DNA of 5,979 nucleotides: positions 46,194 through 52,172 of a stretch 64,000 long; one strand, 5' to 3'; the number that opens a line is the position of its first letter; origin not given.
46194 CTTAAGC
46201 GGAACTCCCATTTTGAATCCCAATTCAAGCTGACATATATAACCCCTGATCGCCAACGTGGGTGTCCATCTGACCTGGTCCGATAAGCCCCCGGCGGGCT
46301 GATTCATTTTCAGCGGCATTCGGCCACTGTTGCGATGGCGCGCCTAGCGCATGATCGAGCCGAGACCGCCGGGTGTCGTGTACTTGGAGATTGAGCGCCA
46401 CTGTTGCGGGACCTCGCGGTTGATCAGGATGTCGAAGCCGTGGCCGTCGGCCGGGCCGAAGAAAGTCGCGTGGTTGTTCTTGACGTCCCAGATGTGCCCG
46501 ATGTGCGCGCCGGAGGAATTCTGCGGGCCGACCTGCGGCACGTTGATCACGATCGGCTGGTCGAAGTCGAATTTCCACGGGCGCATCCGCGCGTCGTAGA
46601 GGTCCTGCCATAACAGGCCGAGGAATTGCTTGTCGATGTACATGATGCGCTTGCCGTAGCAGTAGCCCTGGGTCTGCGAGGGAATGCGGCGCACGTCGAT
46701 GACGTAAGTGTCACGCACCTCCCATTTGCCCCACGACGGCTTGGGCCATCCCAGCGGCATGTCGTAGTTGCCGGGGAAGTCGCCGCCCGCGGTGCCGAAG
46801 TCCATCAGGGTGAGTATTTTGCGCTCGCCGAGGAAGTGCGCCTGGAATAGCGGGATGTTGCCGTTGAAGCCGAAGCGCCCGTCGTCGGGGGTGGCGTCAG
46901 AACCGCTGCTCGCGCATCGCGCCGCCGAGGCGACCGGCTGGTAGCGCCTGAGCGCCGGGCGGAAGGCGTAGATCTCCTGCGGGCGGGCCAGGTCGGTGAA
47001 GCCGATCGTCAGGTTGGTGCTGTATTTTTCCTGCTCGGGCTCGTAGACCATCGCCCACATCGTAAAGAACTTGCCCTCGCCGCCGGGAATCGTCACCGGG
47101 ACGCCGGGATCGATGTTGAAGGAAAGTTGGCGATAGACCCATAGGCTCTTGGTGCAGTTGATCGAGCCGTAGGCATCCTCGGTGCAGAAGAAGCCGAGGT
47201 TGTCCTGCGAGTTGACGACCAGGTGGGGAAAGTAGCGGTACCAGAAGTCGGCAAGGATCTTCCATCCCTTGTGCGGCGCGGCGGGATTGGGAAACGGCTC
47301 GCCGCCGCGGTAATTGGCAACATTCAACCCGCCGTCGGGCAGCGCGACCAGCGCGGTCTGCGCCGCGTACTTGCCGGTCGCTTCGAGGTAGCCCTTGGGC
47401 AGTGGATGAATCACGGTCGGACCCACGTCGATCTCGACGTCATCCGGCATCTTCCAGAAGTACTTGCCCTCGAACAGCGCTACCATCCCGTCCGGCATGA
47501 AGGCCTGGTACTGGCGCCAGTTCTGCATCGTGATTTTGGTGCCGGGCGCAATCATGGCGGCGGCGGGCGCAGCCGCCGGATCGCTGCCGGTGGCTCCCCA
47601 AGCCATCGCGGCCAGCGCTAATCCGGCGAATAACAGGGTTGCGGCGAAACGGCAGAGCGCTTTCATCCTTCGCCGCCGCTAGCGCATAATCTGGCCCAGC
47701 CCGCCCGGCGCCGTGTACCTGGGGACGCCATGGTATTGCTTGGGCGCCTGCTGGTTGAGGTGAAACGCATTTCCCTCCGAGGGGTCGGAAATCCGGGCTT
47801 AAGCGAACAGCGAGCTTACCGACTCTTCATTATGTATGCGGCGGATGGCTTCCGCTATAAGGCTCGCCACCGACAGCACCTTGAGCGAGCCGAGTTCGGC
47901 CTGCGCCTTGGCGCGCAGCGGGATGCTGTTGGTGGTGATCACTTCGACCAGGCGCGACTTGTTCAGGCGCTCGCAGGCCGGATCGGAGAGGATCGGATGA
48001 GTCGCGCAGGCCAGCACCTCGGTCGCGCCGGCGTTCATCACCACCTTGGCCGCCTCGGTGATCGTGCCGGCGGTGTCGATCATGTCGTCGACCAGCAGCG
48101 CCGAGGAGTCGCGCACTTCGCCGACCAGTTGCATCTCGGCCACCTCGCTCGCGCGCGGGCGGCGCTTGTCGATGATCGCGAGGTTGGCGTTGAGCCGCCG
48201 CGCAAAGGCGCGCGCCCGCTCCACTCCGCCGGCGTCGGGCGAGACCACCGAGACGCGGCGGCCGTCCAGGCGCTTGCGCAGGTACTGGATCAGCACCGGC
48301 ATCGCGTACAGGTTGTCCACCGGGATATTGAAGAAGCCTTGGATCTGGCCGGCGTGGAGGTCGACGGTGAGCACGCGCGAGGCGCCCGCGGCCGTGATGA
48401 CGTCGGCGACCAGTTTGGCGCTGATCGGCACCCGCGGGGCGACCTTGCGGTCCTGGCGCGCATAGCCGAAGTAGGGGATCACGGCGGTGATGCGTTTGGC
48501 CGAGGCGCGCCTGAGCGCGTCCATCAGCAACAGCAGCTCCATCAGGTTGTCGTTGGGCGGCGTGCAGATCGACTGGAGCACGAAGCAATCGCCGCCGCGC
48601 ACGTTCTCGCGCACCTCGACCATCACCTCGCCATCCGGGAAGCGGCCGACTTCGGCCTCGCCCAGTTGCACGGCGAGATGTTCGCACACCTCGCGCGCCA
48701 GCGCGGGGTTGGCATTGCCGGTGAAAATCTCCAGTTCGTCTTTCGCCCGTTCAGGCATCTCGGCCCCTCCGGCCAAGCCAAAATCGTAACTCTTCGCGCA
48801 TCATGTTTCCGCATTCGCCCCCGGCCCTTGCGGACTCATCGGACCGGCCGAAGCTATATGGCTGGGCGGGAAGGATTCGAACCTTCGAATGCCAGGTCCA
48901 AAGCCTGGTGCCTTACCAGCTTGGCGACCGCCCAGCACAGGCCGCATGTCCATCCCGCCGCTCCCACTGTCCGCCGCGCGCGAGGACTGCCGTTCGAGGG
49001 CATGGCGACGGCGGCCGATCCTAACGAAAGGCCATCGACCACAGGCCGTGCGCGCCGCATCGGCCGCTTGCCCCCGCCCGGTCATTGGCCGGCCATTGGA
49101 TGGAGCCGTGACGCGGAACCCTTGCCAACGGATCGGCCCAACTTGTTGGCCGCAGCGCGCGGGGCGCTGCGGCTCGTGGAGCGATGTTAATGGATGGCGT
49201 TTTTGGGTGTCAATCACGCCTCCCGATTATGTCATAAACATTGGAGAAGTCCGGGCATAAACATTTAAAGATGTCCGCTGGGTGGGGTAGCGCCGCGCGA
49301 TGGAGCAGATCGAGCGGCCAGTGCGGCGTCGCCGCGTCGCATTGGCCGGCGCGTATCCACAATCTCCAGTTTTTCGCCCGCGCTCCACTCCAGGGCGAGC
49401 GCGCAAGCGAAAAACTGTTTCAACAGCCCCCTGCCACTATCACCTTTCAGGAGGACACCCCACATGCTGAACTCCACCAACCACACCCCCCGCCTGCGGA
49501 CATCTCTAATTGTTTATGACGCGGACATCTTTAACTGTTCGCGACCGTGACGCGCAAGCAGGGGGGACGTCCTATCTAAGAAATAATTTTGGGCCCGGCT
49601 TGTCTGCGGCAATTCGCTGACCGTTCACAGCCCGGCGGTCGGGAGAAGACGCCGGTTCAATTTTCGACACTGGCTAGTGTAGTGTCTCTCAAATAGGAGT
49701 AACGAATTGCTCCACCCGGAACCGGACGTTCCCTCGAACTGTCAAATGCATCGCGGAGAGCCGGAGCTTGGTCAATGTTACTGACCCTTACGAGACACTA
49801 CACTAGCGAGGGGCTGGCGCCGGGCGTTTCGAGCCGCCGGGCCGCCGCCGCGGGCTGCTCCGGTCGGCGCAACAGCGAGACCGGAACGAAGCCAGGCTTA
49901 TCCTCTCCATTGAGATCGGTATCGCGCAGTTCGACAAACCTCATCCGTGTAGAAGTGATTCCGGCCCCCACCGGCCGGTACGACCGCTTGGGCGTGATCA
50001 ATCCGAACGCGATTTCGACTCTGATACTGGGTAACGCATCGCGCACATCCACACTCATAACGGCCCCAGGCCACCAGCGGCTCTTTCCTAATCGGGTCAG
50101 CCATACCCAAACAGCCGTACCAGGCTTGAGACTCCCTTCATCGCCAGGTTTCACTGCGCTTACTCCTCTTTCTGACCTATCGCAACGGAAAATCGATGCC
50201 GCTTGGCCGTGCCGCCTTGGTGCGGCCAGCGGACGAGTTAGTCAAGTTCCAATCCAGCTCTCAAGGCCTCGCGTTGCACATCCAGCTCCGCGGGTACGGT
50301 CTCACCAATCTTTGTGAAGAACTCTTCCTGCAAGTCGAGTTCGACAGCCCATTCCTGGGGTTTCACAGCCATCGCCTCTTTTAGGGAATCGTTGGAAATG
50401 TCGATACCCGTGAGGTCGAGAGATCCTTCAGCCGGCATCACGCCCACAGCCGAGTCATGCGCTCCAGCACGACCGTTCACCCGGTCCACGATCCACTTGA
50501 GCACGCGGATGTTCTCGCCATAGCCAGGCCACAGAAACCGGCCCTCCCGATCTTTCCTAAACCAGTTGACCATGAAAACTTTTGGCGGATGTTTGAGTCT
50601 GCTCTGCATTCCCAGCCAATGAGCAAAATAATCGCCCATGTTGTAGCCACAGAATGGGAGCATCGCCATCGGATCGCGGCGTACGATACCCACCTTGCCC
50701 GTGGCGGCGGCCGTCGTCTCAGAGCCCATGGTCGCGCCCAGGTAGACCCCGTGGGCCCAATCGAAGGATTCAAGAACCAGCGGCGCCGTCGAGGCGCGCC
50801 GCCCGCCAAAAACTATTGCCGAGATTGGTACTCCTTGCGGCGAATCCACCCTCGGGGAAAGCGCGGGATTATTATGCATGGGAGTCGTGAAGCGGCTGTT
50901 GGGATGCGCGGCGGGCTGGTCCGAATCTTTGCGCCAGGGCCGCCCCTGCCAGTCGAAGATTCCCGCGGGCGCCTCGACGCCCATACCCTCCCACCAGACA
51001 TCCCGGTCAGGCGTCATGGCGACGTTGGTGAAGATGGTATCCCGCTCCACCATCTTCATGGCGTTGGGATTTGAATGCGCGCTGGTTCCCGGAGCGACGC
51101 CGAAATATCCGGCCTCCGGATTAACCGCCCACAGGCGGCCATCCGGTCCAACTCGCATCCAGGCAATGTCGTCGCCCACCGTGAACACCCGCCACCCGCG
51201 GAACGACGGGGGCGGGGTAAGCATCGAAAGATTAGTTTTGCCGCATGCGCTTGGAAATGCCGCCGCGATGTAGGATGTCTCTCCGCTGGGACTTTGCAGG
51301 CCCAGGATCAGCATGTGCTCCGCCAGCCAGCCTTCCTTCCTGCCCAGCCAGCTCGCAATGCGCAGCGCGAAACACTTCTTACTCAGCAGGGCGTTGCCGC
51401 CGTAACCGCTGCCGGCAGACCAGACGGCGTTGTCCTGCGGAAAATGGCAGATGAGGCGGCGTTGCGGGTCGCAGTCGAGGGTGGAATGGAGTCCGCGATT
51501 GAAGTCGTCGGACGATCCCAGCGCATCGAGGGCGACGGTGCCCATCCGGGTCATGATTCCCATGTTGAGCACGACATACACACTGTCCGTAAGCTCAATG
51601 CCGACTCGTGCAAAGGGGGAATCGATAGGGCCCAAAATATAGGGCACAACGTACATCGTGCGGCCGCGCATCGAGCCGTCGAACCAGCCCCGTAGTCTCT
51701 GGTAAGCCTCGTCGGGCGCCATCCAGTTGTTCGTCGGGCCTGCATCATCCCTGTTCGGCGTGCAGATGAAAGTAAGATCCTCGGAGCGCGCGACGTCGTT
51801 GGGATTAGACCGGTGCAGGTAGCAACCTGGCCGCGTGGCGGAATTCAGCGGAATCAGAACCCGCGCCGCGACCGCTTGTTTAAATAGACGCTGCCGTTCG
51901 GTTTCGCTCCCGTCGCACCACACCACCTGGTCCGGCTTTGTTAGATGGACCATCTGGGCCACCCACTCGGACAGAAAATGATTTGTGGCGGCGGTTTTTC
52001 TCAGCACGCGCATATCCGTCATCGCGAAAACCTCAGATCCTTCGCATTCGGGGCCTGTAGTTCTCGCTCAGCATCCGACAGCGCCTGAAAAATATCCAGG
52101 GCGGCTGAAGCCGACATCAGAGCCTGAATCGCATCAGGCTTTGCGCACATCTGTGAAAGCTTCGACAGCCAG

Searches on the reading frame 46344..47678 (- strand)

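Call 31: search_protein_families(library=pfam, proteins=[window:46344-47678:-], max_evalue=0.001)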
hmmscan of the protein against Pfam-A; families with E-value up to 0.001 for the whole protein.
window:46344-47678:- (444 aa): 1 family
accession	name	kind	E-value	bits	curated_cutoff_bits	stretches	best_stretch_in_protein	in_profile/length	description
PF07044.18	DUF1329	-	6.3e-23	82.1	23.1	1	49-417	2-350/368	Protein of unknown function (DUF1329)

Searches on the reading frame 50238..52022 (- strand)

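Call 31: search_protein_families(library=pfam, proteins=[window:50238-52022:-], max_evalue=0.001)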
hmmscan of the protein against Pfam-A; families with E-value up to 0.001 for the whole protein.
window:50238-52022:- (594 aa): 2 families
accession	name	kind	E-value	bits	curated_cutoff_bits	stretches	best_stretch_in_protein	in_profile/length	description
PF00821.23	PEPCK_GTP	-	1.7e-163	544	23.8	1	232-588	1-355/357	Phosphoenolpyruvate carboxykinase C-terminal P-loop domain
PF17297.7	PEPCK_N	-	5.3e-85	284.9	23.8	1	19-228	1-218/218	Phosphoenolpyruvate carboxykinase N-terminal domain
